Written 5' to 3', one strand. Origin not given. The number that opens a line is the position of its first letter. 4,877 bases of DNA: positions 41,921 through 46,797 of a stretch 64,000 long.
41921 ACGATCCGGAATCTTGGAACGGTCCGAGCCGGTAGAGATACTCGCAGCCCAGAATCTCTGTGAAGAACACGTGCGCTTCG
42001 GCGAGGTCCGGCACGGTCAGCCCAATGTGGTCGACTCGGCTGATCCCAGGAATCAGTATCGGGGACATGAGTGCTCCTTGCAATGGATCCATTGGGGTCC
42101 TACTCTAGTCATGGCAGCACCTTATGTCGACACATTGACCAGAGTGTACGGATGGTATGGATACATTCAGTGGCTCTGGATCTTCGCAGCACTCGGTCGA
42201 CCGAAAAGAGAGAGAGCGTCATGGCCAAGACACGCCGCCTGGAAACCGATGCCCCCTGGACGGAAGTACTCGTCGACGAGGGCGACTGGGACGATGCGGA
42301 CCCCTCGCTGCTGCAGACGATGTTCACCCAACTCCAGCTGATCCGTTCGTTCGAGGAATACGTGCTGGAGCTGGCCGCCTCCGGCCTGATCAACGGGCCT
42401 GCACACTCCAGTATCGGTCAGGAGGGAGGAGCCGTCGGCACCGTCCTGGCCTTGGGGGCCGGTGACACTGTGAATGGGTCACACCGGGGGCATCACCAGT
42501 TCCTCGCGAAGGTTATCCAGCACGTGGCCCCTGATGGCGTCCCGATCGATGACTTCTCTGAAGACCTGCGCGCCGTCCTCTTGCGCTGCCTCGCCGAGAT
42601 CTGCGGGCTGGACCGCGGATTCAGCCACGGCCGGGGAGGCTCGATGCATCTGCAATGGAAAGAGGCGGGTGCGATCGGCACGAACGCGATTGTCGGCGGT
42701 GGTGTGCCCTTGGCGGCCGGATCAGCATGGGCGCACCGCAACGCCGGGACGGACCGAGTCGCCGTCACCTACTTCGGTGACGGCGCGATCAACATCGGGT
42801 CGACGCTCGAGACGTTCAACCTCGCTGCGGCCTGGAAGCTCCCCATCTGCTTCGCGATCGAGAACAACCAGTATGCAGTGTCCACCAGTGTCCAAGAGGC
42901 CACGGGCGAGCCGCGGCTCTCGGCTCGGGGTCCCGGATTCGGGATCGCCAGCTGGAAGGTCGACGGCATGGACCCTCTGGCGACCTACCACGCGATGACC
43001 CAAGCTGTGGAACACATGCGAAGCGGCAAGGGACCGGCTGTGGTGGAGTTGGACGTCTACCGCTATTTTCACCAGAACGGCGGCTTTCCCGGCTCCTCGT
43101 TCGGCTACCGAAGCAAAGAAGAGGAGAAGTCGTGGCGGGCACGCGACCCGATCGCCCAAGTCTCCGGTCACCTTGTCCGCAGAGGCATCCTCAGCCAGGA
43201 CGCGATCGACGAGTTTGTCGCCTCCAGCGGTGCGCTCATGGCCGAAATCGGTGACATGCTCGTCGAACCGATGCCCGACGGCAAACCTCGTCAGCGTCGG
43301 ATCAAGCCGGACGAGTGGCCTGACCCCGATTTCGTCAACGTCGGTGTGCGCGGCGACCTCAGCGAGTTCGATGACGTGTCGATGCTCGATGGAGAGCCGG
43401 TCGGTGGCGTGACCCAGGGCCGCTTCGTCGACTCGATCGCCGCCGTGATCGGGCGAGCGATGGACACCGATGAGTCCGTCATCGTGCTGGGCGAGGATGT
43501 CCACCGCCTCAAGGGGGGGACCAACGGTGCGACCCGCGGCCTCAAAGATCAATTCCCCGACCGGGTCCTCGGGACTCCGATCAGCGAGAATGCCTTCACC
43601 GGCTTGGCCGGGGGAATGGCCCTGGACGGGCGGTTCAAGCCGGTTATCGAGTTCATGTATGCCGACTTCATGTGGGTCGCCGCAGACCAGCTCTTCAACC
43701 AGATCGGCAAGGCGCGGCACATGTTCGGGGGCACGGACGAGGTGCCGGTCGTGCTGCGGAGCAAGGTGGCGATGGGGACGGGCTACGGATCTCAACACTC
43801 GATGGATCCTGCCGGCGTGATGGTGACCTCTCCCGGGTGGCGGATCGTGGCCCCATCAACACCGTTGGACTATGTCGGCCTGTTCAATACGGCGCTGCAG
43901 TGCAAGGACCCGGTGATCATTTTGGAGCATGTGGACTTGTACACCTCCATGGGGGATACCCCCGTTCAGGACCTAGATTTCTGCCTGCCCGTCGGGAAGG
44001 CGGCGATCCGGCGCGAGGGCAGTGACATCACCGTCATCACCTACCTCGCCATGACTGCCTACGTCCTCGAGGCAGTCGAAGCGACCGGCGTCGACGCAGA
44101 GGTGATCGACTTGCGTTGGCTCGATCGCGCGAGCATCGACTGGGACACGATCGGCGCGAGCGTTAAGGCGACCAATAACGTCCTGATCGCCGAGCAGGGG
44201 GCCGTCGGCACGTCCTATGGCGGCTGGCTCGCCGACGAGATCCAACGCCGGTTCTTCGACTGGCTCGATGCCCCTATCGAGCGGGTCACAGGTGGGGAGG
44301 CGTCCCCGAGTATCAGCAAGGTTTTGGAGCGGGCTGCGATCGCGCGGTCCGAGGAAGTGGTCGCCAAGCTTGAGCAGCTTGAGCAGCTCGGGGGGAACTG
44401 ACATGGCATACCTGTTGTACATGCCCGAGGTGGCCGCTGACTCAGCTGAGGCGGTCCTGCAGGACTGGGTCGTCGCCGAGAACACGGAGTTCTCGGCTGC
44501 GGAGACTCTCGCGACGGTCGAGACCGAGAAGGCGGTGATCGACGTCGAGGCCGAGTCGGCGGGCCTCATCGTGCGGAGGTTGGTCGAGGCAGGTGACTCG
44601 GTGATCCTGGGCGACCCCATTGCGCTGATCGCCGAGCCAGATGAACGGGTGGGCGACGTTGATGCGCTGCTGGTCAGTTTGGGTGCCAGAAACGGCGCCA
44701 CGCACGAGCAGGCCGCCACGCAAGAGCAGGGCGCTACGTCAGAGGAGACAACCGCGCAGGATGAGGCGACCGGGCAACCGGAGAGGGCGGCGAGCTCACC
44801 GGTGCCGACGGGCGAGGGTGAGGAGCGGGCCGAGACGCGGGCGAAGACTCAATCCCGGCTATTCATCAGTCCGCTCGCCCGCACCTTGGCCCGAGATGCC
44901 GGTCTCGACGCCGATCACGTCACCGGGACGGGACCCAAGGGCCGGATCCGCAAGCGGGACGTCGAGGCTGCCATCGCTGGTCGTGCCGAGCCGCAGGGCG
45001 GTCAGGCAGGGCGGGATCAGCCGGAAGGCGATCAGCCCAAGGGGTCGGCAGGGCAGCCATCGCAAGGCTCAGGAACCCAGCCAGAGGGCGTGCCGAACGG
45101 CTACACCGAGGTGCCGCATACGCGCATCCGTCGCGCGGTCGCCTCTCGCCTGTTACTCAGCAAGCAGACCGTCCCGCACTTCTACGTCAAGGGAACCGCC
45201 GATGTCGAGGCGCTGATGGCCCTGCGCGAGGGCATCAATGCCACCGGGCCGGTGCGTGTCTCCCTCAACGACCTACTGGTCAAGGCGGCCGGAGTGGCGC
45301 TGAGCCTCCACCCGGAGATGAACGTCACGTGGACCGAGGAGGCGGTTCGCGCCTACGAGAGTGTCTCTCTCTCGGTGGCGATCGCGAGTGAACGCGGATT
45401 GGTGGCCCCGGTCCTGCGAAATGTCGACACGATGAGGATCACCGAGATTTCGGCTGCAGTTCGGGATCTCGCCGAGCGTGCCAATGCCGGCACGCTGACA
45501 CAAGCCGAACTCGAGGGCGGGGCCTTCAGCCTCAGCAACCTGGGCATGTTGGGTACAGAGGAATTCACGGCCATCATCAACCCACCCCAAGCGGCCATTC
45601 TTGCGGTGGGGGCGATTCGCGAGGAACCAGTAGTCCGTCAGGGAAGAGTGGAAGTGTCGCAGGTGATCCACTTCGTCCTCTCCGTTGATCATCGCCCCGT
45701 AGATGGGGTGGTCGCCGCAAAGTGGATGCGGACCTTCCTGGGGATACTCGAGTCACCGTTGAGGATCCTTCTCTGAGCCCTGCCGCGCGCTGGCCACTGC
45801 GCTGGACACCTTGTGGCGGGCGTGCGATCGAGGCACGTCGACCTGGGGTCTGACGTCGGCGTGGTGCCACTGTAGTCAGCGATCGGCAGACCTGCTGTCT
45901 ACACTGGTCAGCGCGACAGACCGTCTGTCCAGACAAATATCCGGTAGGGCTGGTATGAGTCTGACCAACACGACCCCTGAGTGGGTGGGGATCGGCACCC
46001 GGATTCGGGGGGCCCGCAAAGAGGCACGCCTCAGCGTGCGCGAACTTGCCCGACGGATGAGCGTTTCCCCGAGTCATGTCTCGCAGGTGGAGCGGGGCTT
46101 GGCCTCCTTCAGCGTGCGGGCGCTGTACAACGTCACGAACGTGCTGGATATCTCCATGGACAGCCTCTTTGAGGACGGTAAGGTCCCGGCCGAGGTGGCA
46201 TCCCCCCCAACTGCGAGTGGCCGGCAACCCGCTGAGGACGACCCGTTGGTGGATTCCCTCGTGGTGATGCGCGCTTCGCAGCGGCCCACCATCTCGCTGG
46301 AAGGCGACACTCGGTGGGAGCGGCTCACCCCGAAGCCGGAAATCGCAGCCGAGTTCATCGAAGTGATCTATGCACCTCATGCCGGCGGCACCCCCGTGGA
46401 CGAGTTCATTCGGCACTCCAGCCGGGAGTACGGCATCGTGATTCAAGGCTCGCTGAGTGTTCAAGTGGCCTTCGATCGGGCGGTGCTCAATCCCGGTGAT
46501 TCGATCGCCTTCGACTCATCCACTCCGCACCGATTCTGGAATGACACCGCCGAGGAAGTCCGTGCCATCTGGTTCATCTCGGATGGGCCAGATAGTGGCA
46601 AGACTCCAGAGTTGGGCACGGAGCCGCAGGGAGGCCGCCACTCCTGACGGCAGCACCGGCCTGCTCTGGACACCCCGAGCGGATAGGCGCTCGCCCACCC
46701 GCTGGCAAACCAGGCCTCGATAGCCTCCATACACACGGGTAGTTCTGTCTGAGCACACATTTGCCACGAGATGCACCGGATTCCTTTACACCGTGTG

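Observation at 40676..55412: About 14.6 kb bracketed by a duplicated 5' end of an alkZ/ycaQ-like gene: island insertion without a visible recombinase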

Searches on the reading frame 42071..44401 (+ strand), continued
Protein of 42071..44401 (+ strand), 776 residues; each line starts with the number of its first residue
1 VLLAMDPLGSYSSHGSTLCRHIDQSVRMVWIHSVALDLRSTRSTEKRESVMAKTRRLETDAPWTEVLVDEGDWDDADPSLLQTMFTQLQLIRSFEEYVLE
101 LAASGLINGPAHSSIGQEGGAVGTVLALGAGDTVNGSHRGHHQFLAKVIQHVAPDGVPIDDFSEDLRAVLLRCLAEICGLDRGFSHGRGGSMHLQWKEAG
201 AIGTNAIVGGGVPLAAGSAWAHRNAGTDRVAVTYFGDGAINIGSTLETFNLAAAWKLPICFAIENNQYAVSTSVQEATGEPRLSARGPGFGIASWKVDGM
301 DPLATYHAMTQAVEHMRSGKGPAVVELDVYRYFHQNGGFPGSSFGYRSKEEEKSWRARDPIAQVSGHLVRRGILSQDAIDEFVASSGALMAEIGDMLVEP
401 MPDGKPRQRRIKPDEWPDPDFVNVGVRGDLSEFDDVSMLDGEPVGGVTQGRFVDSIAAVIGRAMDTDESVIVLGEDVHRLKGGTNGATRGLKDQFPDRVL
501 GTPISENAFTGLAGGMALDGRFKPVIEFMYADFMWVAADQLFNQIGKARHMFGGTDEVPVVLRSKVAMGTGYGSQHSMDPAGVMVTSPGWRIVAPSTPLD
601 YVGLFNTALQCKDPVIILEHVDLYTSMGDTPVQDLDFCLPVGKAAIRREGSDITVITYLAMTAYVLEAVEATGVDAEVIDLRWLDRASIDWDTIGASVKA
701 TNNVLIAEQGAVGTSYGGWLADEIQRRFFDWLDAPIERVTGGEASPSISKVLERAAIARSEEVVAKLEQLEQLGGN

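Call 32: find_encoding_contigs(protein=P0122, flank=10000, max_places=3)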
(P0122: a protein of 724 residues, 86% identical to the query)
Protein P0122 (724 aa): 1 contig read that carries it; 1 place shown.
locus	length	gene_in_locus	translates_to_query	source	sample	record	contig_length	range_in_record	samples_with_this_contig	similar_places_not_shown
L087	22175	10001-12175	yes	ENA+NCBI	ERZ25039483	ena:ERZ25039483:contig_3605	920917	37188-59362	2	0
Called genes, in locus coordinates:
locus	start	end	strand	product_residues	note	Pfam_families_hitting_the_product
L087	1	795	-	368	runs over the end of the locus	-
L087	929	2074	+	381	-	PF02771:Acyl-CoA_dh_N, PF02770:Acyl-CoA_dh_M, PF00441:Acyl-CoA_dh_1, PF08028:Acyl-CoA_dh_2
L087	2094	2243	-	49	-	-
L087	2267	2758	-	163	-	PF04461:YajQ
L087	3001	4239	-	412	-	PF01548:DEDD_Tnp_IS110, PF02371:Transposase_20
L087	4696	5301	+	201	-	PF01872:RibD_C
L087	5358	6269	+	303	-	PF01073:3Beta_HSD (weak), PF01370:Epimerase, PF04321:RmlD_sub_bind (weak), PF16363:GDP_Man_Dehyd, PF07993:NAD_binding_4 (faint)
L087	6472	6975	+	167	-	PF04542:Sigma70_r2, PF08281:Sigma70_r4_2, PF04545:Sigma70_r4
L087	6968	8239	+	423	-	-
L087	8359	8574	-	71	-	PF20068:Amphi-Trp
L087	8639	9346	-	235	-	PF00392:GntR, PF07729:FCD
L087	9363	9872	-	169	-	PF00903:Glyoxalase, PF13669:Glyoxalase_4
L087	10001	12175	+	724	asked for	PF00676:E1_dh, PF02779:Transket_pyr, PF02780:Transketolase_C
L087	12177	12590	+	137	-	PF00364:Biotin_lipoyl, PF25997:BSH_YhbJ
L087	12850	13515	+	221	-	PF00198:2-oxoacid_dh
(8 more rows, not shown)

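Call 49: search_protein_families(library=ncbifam, proteins=[window:42071-44401:+], max_evalue=1e-10)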
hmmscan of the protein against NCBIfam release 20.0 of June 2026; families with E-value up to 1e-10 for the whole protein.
window:42071-44401:+ (776 aa): 6 families
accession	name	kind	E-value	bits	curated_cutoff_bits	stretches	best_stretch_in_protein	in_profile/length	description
TIGR03182.1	PDH_E1_alph_y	equivalog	2e-72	243.8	393.85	1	173-384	77-285/315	pyruvate dehydrogenase (acetyl-transferring) E1 component subunit alpha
NF008854.0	PRK11892.1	equivalog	9.1e-66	222.4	454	1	458-768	150-459/464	pyruvate dehydrogenase complex E1 component subunit beta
NF006667.0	PRK09212.1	subfamily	1.5e-65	221.2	321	1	456-770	10-322/327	pyruvate dehydrogenase complex E1 component subunit beta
TIGR03181.1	PDH_E1_alph_x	equivalog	3.8e-56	190.4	411.35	1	74-393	19-307/341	pyruvate dehydrogenase (acetyl-transferring) E1 component subunit alpha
NF004559.0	PRK05899.2-5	equivalog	4.4e-17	61.5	488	0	464-766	332-619/627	transketolase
TIGR00204.1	dxs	equivalog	4e-14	52.1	465.95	0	489-714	344-559/616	1-deoxy-D-xylulose-5-phosphate synthase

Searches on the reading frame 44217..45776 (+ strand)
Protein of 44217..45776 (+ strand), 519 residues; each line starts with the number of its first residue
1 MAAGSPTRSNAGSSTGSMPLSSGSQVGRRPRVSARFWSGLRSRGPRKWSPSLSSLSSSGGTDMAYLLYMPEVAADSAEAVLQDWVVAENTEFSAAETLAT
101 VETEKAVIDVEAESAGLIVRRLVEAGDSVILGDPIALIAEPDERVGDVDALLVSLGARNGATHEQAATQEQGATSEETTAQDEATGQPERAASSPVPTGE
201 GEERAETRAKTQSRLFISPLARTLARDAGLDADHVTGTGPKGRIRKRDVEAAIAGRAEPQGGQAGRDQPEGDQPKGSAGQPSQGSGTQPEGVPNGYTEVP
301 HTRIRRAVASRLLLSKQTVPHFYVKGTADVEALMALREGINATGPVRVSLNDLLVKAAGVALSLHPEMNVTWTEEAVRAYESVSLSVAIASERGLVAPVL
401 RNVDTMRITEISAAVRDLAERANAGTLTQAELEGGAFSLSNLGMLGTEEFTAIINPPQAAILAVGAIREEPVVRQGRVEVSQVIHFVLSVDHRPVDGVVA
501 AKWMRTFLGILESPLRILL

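Call 6: search_protein_families(library=pfam, proteins=[window:44217-45776:+])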
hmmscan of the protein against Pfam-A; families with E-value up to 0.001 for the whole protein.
window:44217-45776:+ (519 aa): 3 families
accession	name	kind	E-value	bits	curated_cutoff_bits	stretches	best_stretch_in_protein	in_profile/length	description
PF00198.28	2-oxoacid_dh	-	2.3e-75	253.4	23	1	295-519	3-232/232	2-oxoacid dehydrogenases acyltransferase (catalytic domain)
PF02817.22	E3_binding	-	3.7e-14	53.1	23.7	1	216-250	2-36/36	e3 binding domain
PF00364.28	Biotin_lipoyl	-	5.8e-10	39.3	22.1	1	69-138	5-73/73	Biotin-requiring enzyme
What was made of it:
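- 44403..45776 (+): E2 lipoyl acyltransferase. PF00364 + PF02817 + PF00198 (call 6).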

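Call 49: search_protein_families(library=ncbifam, proteins=[window:44217-45776:+], max_evalue=1e-10)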
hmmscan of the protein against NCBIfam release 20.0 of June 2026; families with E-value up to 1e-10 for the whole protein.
window:44217-45776:+ (519 aa): 11 families
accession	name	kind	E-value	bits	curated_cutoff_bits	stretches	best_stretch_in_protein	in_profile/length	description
TIGR01349.1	PDHac_trf_mito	equivalog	1.8e-104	350.3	445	1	68-519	3-437/437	pyruvate dehydrogenase complex dihydrolipoamide acetyltransferase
NF008814.0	PRK11854.1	equivalog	1.4e-68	231.9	722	1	67-513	210-631/637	pyruvate dehydrogenase complex dihydrolipoyllysine-residue acetyltransferase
NF004309.0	PRK05704.1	equivalog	4.6e-63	214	449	1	68-519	6-406/408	2-oxoglutarate dehydrogenase complex dihydrolipoyllysine-residue succinyltransferase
TIGR02927.1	SucB_Actino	equivalog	1.2e-57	196.1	423.45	1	50-511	113-568/579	2-oxoglutarate dehydrogenase, E2 component, dihydrolipoamide succinyltransferase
TIGR01347.1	sucB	equivalog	3e-56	191.4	378.65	1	69-519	5-402/404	dihydrolipoyllysine-residue succinyltransferase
TIGR01348.1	PDHac_trf_long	equivalog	4.4e-52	177.4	552.1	1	69-519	160-587/587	dihydrolipoyllysine-residue acetyltransferase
NF011416.0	PRK14843.1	equivalog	1.8e-46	158.6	429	1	210-518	44-346/347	dihydrolipoamide acetyltransferase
NF008815.0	PRK11857.1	equivalog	3.3e-35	122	378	1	213-514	2-302/308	dihydrolipoamide acetyltransferase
NF011457.0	PRK14875.1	equivalog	8.9e-17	61.1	307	1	65-257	4-130/372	acetoin dehydrogenase dihydrolipoyllysine-residue acetyltransferase subunit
NF008907.0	PRK12270.1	equivalog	3.6e-16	58.1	878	1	165-508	52-358/1241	multifunctional oxoglutarate decarboxylase/oxoglutarate dehydrogenase thiamine pyrophosphate-binding subunit/dihydrolipoyllysine-residue suc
NF008854.0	PRK11892.1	equivalog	8.7e-11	41.1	454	0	63-192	1-124/464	pyruvate dehydrogenase complex E1 component subunit beta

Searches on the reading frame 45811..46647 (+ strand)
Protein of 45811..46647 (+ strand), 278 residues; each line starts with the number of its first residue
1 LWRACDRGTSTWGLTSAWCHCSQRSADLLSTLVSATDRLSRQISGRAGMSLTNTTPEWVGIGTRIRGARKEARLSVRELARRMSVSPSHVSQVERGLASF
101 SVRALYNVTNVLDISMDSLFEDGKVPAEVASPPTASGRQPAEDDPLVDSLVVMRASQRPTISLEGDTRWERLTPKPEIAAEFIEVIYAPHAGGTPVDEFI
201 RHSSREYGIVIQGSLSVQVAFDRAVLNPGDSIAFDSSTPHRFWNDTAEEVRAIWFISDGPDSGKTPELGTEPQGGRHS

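Call 6: search_protein_families(library=pfam, proteins=[window:45811-46647:+])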
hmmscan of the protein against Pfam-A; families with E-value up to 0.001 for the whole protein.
window:45811-46647:+ (278 aa): 3 families
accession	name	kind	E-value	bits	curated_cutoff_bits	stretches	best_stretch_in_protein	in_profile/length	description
PF07883.17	Cupin_2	-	3.8e-13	49.4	27.2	1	193-255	8-69/70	Cupin domain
PF01381.28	HTH_3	-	2.5e-09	37.5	23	1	65-118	1-54/55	Helix-turn-helix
PF13560.12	HTH_31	-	7.9e-09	36.1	27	1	62-112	3-54/64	Helix-turn-helix domain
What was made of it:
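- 45955..46647 (+): XRE-HTH + cupin regulator (PuuR-like architecture). PF01381 + PF07883 (call 6).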

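Call 49: search_protein_families(library=ncbifam, proteins=[window:45811-46647:+], max_evalue=1e-10)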
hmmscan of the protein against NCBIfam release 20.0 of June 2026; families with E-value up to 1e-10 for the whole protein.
window:45811-46647:+ (278 aa): 1 family
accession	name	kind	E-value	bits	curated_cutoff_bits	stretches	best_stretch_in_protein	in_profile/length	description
NF007408.0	PRK09943.1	equivalog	1e-13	51.3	211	0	185-253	109-177/185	HTH-type transcriptional regulator PuuR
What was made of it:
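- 45955..46647 (+): Weak PuuR match, below the cut-off (call 49).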
